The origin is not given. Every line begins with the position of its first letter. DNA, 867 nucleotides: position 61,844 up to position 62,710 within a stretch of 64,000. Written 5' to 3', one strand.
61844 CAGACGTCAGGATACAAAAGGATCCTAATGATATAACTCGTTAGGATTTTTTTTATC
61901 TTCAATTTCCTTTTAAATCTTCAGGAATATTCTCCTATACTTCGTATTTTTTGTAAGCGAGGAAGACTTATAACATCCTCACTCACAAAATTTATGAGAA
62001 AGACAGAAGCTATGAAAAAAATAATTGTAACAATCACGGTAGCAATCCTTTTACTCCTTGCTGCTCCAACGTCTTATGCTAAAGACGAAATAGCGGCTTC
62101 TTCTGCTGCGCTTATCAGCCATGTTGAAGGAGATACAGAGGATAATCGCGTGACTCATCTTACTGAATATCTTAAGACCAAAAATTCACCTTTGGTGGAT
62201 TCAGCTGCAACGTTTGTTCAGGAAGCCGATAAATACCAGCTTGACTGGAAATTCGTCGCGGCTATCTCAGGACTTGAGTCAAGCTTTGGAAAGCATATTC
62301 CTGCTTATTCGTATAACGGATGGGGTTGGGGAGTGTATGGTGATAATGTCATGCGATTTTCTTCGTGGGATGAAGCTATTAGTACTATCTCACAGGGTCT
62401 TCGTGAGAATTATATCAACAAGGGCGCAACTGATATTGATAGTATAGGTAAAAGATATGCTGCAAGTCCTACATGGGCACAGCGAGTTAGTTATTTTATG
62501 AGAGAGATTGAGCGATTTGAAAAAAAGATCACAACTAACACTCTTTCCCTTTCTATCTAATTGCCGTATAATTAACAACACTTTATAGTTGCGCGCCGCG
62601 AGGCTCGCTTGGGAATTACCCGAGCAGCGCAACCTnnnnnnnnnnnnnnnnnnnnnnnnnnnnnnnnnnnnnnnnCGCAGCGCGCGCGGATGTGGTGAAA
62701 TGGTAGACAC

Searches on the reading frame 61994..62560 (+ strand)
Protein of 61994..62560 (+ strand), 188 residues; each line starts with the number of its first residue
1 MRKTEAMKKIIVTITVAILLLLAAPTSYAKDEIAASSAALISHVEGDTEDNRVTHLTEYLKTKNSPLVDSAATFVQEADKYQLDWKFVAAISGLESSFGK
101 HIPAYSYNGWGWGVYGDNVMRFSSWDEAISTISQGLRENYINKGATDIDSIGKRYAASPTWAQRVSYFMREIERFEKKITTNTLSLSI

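Call 53: find_encoding_contigs(protein=window:61994-62560:+, flank=10000, max_places=4)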
Protein window:61994-62560:+ (188 aa): 1 contig read that carries it; 1 place shown.
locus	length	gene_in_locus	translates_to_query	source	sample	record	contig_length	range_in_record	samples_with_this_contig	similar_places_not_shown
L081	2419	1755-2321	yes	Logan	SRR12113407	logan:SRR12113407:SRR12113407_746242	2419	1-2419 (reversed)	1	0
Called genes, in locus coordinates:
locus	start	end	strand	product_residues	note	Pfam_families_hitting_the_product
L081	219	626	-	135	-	-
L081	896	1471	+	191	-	-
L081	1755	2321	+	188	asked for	-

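Call 59: search_protein_families(library=pfam, proteins=[L081:896-1468:+], max_evalue=0.1)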
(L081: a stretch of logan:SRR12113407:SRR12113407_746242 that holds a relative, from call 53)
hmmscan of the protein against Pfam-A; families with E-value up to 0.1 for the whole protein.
L081:896-1468:+ (191 aa): 0 families
